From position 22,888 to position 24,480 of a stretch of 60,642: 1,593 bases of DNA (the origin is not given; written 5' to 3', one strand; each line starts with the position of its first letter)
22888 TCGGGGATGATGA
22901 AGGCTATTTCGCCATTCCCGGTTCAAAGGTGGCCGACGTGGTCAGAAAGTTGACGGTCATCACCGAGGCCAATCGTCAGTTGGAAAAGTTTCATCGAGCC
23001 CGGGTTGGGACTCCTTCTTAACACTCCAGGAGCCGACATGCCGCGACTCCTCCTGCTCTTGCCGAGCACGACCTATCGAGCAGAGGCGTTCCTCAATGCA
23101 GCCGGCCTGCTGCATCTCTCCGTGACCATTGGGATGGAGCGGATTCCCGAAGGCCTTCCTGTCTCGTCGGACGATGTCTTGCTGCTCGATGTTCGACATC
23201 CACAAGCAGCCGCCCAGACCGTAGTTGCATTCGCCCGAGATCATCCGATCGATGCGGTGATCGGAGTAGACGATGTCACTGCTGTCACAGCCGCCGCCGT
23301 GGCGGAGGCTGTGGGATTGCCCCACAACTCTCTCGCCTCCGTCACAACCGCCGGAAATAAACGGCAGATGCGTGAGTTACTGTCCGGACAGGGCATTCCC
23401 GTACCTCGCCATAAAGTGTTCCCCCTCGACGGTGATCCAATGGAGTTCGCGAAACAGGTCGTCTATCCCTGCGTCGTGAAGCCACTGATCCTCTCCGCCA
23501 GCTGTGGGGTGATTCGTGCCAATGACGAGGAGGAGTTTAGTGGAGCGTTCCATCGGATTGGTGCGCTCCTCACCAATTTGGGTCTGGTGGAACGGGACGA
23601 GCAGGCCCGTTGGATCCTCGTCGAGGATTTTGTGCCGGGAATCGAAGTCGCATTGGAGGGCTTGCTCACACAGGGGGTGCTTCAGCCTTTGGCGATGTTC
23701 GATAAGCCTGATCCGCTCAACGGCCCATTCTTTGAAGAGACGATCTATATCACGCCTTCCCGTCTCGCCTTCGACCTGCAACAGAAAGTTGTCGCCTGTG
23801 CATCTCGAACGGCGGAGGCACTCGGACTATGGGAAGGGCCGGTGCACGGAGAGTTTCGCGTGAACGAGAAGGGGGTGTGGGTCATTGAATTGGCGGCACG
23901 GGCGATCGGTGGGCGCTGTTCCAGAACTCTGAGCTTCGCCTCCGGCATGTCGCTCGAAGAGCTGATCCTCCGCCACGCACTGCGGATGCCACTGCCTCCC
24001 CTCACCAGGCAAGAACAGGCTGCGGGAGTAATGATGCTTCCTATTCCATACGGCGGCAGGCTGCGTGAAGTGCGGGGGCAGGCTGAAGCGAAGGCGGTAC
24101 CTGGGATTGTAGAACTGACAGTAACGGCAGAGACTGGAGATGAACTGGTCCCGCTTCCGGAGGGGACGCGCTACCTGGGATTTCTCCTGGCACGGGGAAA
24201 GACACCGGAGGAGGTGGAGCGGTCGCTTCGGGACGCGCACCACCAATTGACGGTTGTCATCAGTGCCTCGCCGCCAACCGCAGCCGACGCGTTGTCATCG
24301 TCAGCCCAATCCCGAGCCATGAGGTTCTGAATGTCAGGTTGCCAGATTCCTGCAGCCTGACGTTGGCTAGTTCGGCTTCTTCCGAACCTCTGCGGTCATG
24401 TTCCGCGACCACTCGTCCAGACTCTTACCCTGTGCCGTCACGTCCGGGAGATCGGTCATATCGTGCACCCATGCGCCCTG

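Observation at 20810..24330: CCAEP-tail radical SAM enzyme + DUF169 + ATP-grasp ligase: compact three-gene cluster of unknown function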

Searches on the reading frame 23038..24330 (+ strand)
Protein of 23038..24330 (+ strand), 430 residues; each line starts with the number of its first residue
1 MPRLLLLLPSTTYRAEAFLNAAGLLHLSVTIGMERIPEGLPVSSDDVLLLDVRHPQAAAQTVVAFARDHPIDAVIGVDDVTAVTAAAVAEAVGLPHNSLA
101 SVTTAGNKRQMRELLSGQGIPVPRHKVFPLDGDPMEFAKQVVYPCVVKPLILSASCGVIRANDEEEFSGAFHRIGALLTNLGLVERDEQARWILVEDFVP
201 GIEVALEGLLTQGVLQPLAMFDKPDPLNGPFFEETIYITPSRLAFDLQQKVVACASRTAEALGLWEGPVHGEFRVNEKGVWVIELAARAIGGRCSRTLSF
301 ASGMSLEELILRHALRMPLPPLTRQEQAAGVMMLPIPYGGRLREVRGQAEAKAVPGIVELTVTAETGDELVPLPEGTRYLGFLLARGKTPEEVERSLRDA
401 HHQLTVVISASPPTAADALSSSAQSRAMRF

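Call 3: search_protein_families(library=ncbifam, proteins=[window:23038-24330:+], max_evalue=0.01)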
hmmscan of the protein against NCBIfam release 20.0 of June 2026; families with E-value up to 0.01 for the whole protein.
window:23038-24330:+ (430 aa): 22 families
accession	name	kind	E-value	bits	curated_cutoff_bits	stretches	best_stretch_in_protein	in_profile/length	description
NF002563.0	PRK02186.1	subfamily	7.4e-35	120.4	625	1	70-417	70-405/890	argininosuccinate lyase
NF053745.1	AAntcapLigBacD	equivalog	1.1e-15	57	850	1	60-291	89-330/471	alanine--anticapsin ligase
NF005543.0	PRK07206.1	subfamily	1e-10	40.9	302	1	57-309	57-308/416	hypothetical protein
NF009404.0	PRK12767.1-3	equivalog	1.5e-08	33.9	316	1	53-207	52-211/344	carbamoyl phosphate synthase-like protein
TIGR00768.1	rimK_fam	subfamily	2.3e-07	30.4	143.4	1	77-172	56-152/276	RimK family alpha-L-glutamate ligase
NF010623.0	PRK14016.1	subfamily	4.8e-07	28.3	877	1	98-176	205-284/871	cyanophycin synthetase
TIGR00877.1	purD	equivalog_domain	6.6e-07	28.5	288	1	56-219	50-211/425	phosphoribosylamine--glycine ligase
TIGR02068.2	cya_phycin_syn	equivalog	1.4e-06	26.6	850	1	97-177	203-284/862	cyanophycin synthetase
NF009402.0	PRK12767.1-1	equivalog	1.7e-06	27.1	218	1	47-168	51-174/329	carbamoyl phosphate synthase-like protein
TIGR02144.1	LysX_arch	equivalog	2.1e-06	27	275.6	1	77-166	56-146/281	lysine biosynthesis protein LysX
NF002378.0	PRK01372.1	subfamily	2.4e-06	26.5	243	1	99-285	92-267/305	D-alanine--D-alanine ligase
TIGR01205.1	D_ala_D_alaTIGR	subfamily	3.2e-06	26.3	245.65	1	99-172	99-176/318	D-alanine--D-alanine ligase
NF006766.0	PRK09288.1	equivalog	1.9e-05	23.6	339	1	100-407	106-393/396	formate-dependent phosphoribosylglycinamide formyltransferase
NF041595.1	dap_A_syn_DdaF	equivalog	2.7e-05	23.1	840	1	62-293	69-296/424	dapdiamide A synthase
TIGR01142.1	purT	equivalog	3.3e-05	23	502.15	1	103-404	96-377/380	phosphoribosylglycinamide formyltransferase 2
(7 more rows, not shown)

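Call 4: search_protein_families(library=pfam, proteins=[window:23038-24330:+], max_evalue=0.01)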
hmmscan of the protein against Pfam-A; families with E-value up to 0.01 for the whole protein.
window:23038-24330:+ (430 aa): 6 families
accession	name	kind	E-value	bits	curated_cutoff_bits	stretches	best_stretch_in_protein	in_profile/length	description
PF13535.11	ATP-grasp_4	-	4.8e-29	101.5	27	1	142-295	2-158/160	ATP-grasp domain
PF18603.7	LAL_C2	-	5.6e-18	65.4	29.4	1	333-408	2-77/78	L-amino acid ligase C-terminal domain 2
PF18130.6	ATPgrasp_N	-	6.1e-09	36.8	27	1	35-96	20-81/81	ATP-grasp N-terminal domain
PF01071.24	GARS_A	-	9.2e-05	22.8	27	1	106-212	1-102/194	Phosphoribosylglycinamide synthetase, ATP-grasp (A) domain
PF07478.18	Dala_Dala_lig_C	-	0.0031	17.5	24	1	115-175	2-69/204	D-ala D-ala ligase C-terminus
PF13407.12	Peripla_BP_4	-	0.0086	16.1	35.1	0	55-115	166-226/258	Periplasmic binding protein domain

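Call 41: search_solved_structures(query=window:23038-24330:+, max_evalue=0.001)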
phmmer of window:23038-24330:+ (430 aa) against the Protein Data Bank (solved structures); distinct sequences matched with E-value up to 0.001: 7.
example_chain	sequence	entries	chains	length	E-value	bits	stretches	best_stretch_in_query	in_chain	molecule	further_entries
3vot_A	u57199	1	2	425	6.2e-35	124.2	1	33-407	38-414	L-amino acid ligase, BL00235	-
3wo1_A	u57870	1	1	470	5.5e-15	58.5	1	58-311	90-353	Alanine-anticapsin ligase BacD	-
3wnz_A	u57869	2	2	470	1e-14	57.6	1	58-311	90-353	Alanine-anticapsin ligase BacD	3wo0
3vmm_A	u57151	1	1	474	1e-14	57.6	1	58-311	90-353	Alanine-anticapsin ligase BacD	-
4dim_A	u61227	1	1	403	3.6e-09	39.3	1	44-396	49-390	Phosphoribosylglycinamide synthetase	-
30vh_A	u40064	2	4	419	1.3e-08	37.5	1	67-310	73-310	L-amino acid ligase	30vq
4wd3_A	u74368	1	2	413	1.8e-05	27.2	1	62-370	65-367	L-amino acid ligase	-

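Call 47: find_related_loci(query=A2, collection=metagenome_contigs, flank=7000)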
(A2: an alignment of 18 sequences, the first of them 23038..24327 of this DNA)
Query A2 (430 aa) in metagenome_contigs; peptide patterns used: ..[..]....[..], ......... (x = any residue, [..] = any of these).
600 stretches matched a pattern (row limit reached: there are more); 591 encode a relative of the query (tblastn E <= 1e-3); the best 80 are kept; 80 distinct loci.
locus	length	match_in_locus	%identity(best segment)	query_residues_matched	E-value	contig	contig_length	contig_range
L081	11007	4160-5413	77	13-430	0e+0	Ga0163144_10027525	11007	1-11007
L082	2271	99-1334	63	1-417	6e-165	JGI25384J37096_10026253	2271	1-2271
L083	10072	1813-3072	61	1-430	1e-151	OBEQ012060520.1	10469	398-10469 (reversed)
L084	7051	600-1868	61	1-428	4e-151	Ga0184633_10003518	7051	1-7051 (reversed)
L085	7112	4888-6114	55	1-409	4e-144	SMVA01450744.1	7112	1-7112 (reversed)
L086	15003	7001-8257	61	1-420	2e-143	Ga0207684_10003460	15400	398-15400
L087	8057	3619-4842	55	1-408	6e-142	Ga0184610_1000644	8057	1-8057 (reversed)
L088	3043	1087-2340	54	1-420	5e-141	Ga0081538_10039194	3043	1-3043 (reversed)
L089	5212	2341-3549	55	17-420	2e-135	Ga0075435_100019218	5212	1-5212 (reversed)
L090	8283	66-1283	53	3-408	4e-131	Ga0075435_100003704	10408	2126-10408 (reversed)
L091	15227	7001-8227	54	1-409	6e-130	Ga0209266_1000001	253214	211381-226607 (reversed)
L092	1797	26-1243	54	3-408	1e-139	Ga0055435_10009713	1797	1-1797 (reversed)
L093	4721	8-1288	54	1-426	4e-131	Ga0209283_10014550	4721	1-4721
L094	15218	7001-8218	53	3-408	2e-129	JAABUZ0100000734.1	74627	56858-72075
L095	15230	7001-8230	55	3-412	6e-129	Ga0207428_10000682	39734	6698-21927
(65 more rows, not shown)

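Call 96: find_homologous_proteins(query=A2, max_evalue=1e-30)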
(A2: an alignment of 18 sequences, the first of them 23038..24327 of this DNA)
Query A2 (18 sequences) (430 aa, profile of the alignment): 8000 proteins with E <= 1e-30 among 8000 candidates; the best 120 are listed.
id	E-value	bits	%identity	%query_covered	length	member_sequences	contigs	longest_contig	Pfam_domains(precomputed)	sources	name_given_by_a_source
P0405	2.0e-203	694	56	95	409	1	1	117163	PF13535.12,PF18130.7,PF01071.25,PF18603.8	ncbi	ncbi:MAG: ATP-grasp domain-containing protein [Candidatus Methylomirabilia bacterium]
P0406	4.2e-203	693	52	95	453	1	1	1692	PF13535.12,PF18130.7,PF01071.25,PF18603.8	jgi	-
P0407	5.3e-203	693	60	96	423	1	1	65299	PF13535.12,PF18130.7,PF01071.25,PF18603.8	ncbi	-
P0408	1.3e-202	691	60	95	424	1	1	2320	PF13535.12,PF18130.7,PF01071.25,PF18603.8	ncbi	-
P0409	4.3e-201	686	54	96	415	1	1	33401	PF13535.12,PF18130.7,PF01071.25,PF18603.8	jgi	jgi:biotin carboxylase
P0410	6.9e-201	686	59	95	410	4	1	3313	PF13535.12,PF18130.7,PF01071.25,PF18603.8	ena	-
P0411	7.9e-201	685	54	95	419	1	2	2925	PF13535.12,PF18130.7,PF01071.25,PF18603.8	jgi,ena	-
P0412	1.0e-200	685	58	96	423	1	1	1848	PF13535.12,PF18130.7,PF01071.25,PF18603.8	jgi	-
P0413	2.7e-200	684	57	92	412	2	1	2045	PF13535.12,PF18130.7,PF01071.25,PF18603.8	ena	-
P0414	3.0e-200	684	59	94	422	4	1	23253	PF13535.12,PF18130.7,PF01071.25,PF18603.8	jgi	-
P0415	5.8e-200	683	57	96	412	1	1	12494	PF13535.12,PF18130.7,PF01071.25,PF18603.8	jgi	jgi:biotin carboxylase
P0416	9.0e-200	682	59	92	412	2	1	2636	PF13535.12,PF18130.7,PF01071.25,PF18603.8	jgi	jgi:biotin carboxylase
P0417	1.1e-199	682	55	97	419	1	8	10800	PF13535.12,PF18130.7,PF01071.25,PF18603.8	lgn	-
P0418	1.1e-199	682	55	95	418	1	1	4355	PF13535.12,PF18130.7,PF01071.25,PF18603.8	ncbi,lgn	-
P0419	2.0e-199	681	58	95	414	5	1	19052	PF13535.12,PF18130.7,PF01071.25,PF18603.8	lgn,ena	-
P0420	2.5e-199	680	55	95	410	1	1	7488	PF13535.12,PF18130.7,PF01071.25,PF18603.8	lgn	-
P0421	3.1e-199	680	54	95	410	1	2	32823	PF13535.12,PF18130.7,PF01071.25,PF18603.8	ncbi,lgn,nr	ncbi:MAG: ATP-grasp domain-containing protein [Acidobacteriota bacterium]|nr:ATP-grasp domain-contai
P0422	3.1e-199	680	60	95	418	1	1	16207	PF13535.12,PF18130.7,PF01071.25,PF18603.8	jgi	-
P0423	3.2e-199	680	54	92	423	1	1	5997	PF13535.12,PF18130.7,PF01071.25,PF18603.8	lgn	-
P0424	3.6e-199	680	60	95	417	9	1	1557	PF13535.12,PF18130.7,PF01071.25,PF18603.8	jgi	jgi:biotin carboxylase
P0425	5.0e-199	679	56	96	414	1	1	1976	PF13535.12,PF18130.7,PF01071.25,PF18603.8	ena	-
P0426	5.9e-199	679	58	95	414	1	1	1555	PF13535.12,PF18130.7,PF01071.25,PF18603.8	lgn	-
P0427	7.7e-199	679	61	95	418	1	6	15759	PF13535.12,PF18130.7,PF01071.25,PF18603.8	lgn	-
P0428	1.0e-198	678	59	94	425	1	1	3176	PF13535.12,PF18130.7,PF01071.25,PF18603.8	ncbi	-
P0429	1.3e-198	678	57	96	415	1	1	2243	PF13535.12,PF18130.7,PF01071.25,PF18603.8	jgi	jgi:biotin carboxylase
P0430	2.1e-198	677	57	95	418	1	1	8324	PF13535.12,PF18130.7,PF01071.25,PF18603.8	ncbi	-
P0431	2.2e-198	677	58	95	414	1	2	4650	PF13535.12,PF18130.7,PF01071.25,PF18603.8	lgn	-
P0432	2.5e-198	677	59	93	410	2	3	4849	PF13535.12,PF18130.7,PF01071.25,PF18603.8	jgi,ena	-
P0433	3.2e-198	677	55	95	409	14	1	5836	PF13535.12,PF18130.7,PF02655.20,PF01071.25,PF18603.8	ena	-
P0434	4.2e-198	676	57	92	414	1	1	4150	PF13535.12,PF02222.28,PF18130.7,PF01071.25,PF18603.8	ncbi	-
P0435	4.9e-198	676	57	95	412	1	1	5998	PF13535.12,PF18130.7,PF01071.25,PF18603.8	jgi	-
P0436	4.9e-198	676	55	95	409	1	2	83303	PF13535.12,PF18130.7,PF02655.20,PF01071.25,PF18603.8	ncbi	-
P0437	5.2e-198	676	55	95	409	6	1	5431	PF13535.12,PF18130.7,PF02655.20,PF01071.25,PF18603.8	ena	-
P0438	5.9e-198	676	57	93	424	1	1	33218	PF13535.12,PF18130.7,PF01071.25,PF18603.8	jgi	jgi:biotin carboxylase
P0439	6.0e-198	676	55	96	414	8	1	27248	PF13535.12,PF18130.7,PF18603.8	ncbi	-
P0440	6.4e-198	676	58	92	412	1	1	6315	PF13535.12,PF02222.28,PF18130.7,PF01071.25,PF18603.8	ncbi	-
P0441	6.6e-198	676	55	95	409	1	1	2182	PF13535.12,PF18130.7,PF01071.25,PF18603.8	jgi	-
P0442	1.2e-197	675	57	95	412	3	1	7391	PF13535.12,PF18130.7,PF01071.25,PF18603.8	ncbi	-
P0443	1.2e-197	675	55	95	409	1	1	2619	PF13535.12,PF02222.28,PF18130.7,PF02655.20,PF01071.25,PF18603.8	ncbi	-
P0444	1.3e-197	675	56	92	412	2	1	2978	PF13535.12,PF18130.7,PF01071.25,PF18603.8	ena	-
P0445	1.4e-197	675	55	96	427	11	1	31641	PF13535.12,PF18130.7,PF01071.25,PF18603.8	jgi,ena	-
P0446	1.8e-197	674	57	92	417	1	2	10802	PF13535.12,PF18130.7,PF01071.25,PF18603.8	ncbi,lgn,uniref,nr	ncbi:MAG: ATP-grasp domain-containing protein [Candidatus Tectomicrobia bacterium]|uniref:ATP-grasp 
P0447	2.5e-197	674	57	96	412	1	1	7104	PF13535.12,PF18130.7,PF01071.25,PF18603.8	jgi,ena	-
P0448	2.8e-197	674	54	95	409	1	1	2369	PF13535.12,PF18130.7,PF02655.20,PF01071.25,PF18603.8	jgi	jgi:biotin carboxylase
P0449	4.8e-197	673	56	95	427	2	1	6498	PF13535.12,PF18130.7,PF01071.25,PF18603.8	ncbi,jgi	jgi:biotin carboxylase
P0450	5.1e-197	673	56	97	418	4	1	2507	PF13535.12,PF18130.7,PF01071.25,PF18603.8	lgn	-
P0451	6.7e-197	672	56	96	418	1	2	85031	PF13535.12,PF18130.7,PF01071.25,PF18603.8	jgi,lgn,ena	-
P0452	6.9e-197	672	57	95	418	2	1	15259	PF13535.12,PF18130.7,PF01071.25,PF18603.8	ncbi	-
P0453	8.5e-197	672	56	95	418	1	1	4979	PF13535.12,PF18130.7,PF01071.25,PF18603.8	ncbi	ncbi:MAG: ATP-grasp domain-containing protein [candidate division NC10 bacterium]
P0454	9.1e-197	672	56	95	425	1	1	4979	PF13535.12,PF18130.7,PF01071.25,PF18603.8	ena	-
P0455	1.7e-196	671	55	96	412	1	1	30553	PF13535.12,PF18130.7,PF01071.25,PF18603.8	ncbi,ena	-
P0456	2.0e-196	671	55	95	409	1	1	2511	PF13535.12,PF18130.7,PF02655.20,PF01071.25,PF18603.8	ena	-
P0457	2.0e-196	671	56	96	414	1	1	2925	PF13535.12,PF18130.7,PF01071.25,PF18603.8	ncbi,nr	ncbi:MAG: ATP-grasp domain-containing protein [Candidatus Rokubacteria bacterium]|nr:ATP-grasp domai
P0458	2.1e-196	671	56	95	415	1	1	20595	PF13535.12,PF18130.7,PF02655.20,PF01071.25,PF18603.8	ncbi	-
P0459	2.2e-196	671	53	95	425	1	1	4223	PF13535.12,PF18130.7,PF01071.25,PF18603.8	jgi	jgi:biotin carboxylase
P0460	2.7e-196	670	55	100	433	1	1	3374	PF13535.12,PF18130.7,PF01071.25,PF18603.8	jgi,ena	-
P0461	2.7e-196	670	55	97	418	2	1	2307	PF13535.12,PF18130.7,PF01071.25,PF18603.8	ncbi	-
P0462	2.9e-196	670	55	95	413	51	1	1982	PF13535.12,PF18130.7,PF18603.8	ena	-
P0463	2.9e-196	670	57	95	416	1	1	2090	PF13535.12,PF18130.7,PF01071.25,PF18603.8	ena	-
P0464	3.1e-196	670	58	94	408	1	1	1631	PF13535.12,PF18130.7,PF02655.20,PF01071.25,PF18603.8,PF07478.19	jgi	jgi:biotin carboxylase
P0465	3.3e-196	670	56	95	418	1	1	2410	PF13535.12,PF18130.7,PF01071.25,PF18603.8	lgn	-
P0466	3.7e-196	670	58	95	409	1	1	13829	PF13535.12,PF18130.7,PF01071.25,PF18603.8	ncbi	-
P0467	4.8e-196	670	57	95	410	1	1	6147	PF13535.12,PF18130.7,PF02655.20,PF01071.25,PF18603.8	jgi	jgi:biotin carboxylase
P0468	5.8e-196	669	56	95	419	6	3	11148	PF13535.12,PF18130.7,PF01071.25,PF18603.8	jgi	jgi:biotin carboxylase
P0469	7.9e-196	669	55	97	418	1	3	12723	PF13535.12,PF18130.7,PF01071.25,PF18603.8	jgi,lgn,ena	-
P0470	8.7e-196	669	55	96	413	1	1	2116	PF13535.12,PF18130.7,PF01071.25,PF18603.8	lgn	-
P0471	9.4e-196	669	55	92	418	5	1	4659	PF13535.12,PF18130.7,PF01071.25,PF18603.8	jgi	-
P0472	1.0e-195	669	55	96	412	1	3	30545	PF13535.12,PF18130.7,PF01071.25,PF18603.8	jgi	-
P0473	1.1e-195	668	56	95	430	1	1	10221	PF13535.12,PF18130.7,PF01071.25,PF18603.8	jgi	jgi:biotin carboxylase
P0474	1.2e-195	668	56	95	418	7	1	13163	PF13535.12,PF18130.7,PF01071.25,PF18603.8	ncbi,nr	ncbi:MAG: ATP-grasp domain-containing protein [candidate division NC10 bacterium]|nr:ATP-grasp domai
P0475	1.3e-195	668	66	100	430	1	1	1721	PF13535.12,PF18130.7,PF01071.25,PF18603.8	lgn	-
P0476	1.8e-195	668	55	98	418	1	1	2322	PF13535.12,PF18130.7,PF01071.25,PF18603.8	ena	-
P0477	2.3e-195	667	53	95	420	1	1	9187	PF13535.12,PF02222.28,PF18130.7,PF02655.20,PF01071.25,PF18603.8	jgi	jgi:biotin carboxylase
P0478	2.6e-195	667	56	96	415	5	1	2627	PF13535.12,PF18130.7,PF01071.25,PF18603.8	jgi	-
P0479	2.6e-195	667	55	95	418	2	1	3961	PF13535.12,PF18130.7,PF01071.25,PF18603.8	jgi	jgi:biotin carboxylase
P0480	2.7e-195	667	56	95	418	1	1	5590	PF13535.12,PF18130.7,PF01071.25,PF18603.8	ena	-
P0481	2.7e-195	667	53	95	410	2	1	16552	PF13535.12,PF18130.7,PF01071.25,PF18603.8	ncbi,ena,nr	ncbi:MAG TPA: ATP-grasp domain-containing protein [Blastocatellia bacterium]|nr:ATP-grasp domain-con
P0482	3.2e-195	667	54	95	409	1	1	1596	PF13535.12,PF18130.7,PF01071.25,PF18603.8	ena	-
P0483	3.7e-195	667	66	99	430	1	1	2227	PF13535.12,PF18130.7,PF01071.25,PF18603.8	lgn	-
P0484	4.1e-195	667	56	93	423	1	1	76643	PF13535.12,PF18130.7,PF01071.25,PF18603.8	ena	-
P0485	4.1e-195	667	55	95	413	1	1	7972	PF13535.12,PF18130.7,PF18603.8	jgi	jgi:biotin carboxylase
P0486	4.5e-195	666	55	94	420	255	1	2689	PF13535.12,PF18130.7,PF01071.25,PF18603.8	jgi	-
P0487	4.6e-195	666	55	97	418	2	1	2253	PF13535.12,PF18130.7,PF01071.25,PF18603.8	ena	-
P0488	4.8e-195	666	57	95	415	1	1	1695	PF13535.12,PF02222.28,PF18130.7,PF01071.25,PF18603.8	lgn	-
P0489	4.9e-195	666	66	100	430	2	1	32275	PF13535.12,PF18130.7,PF01071.25,PF18603.8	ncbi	ncbi:MAG: ATP-grasp domain-containing protein [Nitrospiraceae bacterium]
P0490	5.4e-195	666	56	96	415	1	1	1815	PF13535.12,PF18130.7,PF01071.25,PF18603.8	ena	-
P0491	5.6e-195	666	67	96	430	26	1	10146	PF13535.12,PF18130.7,PF01071.25,PF18603.8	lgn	-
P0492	5.7e-195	666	57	92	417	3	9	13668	PF13535.12,PF18130.7,PF01071.25,PF18603.8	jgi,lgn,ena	-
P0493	6.0e-195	666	54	94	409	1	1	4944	PF13535.12,PF18130.7,PF02655.20,PF01071.25,PF18603.8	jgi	jgi:biotin carboxylase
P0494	6.9e-195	666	56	92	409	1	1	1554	PF13535.12,PF18130.7,PF01071.25,PF18603.8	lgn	-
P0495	6.9e-195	666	54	92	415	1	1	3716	PF13535.12,PF18130.7,PF18603.8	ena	-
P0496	8.1e-195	666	58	92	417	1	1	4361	PF13535.12,PF18130.7,PF01071.25,PF18603.8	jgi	-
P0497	8.2e-195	666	54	95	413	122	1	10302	PF13535.12,PF18130.7,PF18603.8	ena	-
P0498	8.4e-195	666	54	92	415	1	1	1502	PF13535.12,PF18130.7,PF01071.25,PF18603.8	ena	-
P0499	9.7e-195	665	57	97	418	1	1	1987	PF13535.12,PF18130.7,PF18603.8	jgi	-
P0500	1.1e-194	665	55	93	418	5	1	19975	PF13535.12,PF18130.7,PF01071.25,PF18603.8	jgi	-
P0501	1.2e-194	665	56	95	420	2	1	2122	PF13535.12,PF18130.7,PF01071.25,PF18603.8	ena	-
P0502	1.2e-194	665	57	93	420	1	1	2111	PF13535.12,PF18130.7,PF01071.25,PF18603.8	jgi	-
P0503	1.3e-194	665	54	94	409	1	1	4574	PF13535.12,PF18130.7,PF02655.20,PF01071.25,PF18603.8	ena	-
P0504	1.3e-194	665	53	100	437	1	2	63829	PF13535.12,PF18130.7,PF01071.25,PF18603.8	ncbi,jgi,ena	-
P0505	1.3e-194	665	55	97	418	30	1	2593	PF13535.12,PF18130.7,PF01071.25,PF18603.8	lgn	-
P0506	1.4e-194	665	58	95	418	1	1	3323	PF13535.12,PF18130.7,PF01071.25,PF18603.8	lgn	-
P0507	1.5e-194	665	56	93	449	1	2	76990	PF13535.12,PF18130.7,PF18603.8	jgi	jgi:biotin carboxylase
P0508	1.7e-194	665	56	95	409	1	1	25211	PF13535.12,PF18130.7,PF02655.20,PF01071.25,PF18603.8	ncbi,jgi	jgi:biotin carboxylase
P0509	1.7e-194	665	55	96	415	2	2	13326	PF13535.12,PF18130.7,PF01071.25,PF18603.8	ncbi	-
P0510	2.4e-194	664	56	93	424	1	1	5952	PF13535.12,PF18130.7,PF01071.25,PF18603.8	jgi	jgi:biotin carboxylase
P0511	2.6e-194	664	55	95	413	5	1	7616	PF13535.12,PF18130.7,PF18603.8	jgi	jgi:biotin carboxylase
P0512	2.9e-194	664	58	95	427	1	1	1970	PF13535.12,PF18130.7,PF01071.25,PF18603.8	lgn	-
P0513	2.9e-194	664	65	100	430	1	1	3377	PF13535.12,PF18130.7,PF01071.25,PF18603.8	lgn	-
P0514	3.2e-194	664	53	95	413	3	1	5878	PF13535.12,PF18130.7,PF18603.8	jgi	jgi:biotin carboxylase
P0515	3.4e-194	664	54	92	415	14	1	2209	PF13535.12,PF18130.7,PF01071.25,PF18603.8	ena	-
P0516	4.1e-194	663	54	95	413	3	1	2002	PF13535.12,PF18130.7,PF18603.8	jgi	-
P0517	6.6e-194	663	56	95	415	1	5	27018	PF13535.12,PF18130.7,PF01071.25,PF18603.8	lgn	-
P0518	6.6e-194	663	56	95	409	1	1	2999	PF13535.12,PF18130.7,PF01071.25,PF18603.8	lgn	-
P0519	8.2e-194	662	55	97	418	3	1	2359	PF13535.12,PF18130.7,PF01071.25,PF18603.8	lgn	-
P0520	8.5e-194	662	66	100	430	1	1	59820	PF13535.12,PF18130.7,PF01071.25,PF18603.8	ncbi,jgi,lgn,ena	-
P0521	9.1e-194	662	53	95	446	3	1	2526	PF13535.12,PF18130.7,PF01071.25,PF18603.8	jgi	-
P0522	9.6e-194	662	54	92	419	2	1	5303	PF13535.12,PF18130.7,PF18603.8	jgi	-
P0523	9.8e-194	662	51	95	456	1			PF13535.12,PF18130.7,PF18603.8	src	-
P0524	1.1e-193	662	54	95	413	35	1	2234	PF13535.12,PF18130.7,PF18603.8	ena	-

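Call 97: find_encoding_contigs(protein=P0407, flank=6000, max_places=1)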
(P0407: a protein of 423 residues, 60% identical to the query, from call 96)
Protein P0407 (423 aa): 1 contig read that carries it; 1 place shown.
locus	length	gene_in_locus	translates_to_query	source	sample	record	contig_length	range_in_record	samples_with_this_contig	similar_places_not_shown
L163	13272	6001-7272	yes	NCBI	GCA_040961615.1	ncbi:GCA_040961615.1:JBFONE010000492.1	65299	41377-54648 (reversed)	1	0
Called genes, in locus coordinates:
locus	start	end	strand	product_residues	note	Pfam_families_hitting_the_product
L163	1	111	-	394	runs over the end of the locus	PF02515:CoA_transf_3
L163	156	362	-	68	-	-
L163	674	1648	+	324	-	PF07676:PD40 (faint)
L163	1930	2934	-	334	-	PF01087:GalP_UDP_transf, PF16285:DUF4931_N, PF01230:HIT (faint), PF16268:DUF4921, PF02744:GalP_UDP_tr_C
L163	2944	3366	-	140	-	PF00383:dCMP_cyt_deam_1, PF14437:MafB19-deam, PF14439:Bd3614-deam (weak)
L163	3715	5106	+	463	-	PF02310:B12-binding, PF04055:Radical_SAM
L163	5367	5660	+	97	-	PF01106:NifU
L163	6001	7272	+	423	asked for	PF18130:ATPgrasp_N, PF01071:GARS_A (weak), PF13535:ATP-grasp_4, PF18603:LAL_C2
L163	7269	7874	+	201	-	PF16694:Cytochrome_P460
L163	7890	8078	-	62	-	-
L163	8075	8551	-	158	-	PF00376:MerR, PF13411:MerR_1, PF09278:MerR-DNA-bind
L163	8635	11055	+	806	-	PF00403:HMA, PF00122:E1-E2_ATPase, PF00702:Hydrolase, PF12710:HAD (faint), PF08282:Hydrolase_3 (faint), PF00403:HMA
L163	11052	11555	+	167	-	PF24298:DUF7482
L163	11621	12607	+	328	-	PF13557:Phenol_MetA_deg (weak)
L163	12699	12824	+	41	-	-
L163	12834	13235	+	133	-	-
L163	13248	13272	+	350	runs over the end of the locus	PF03773:ArsP_1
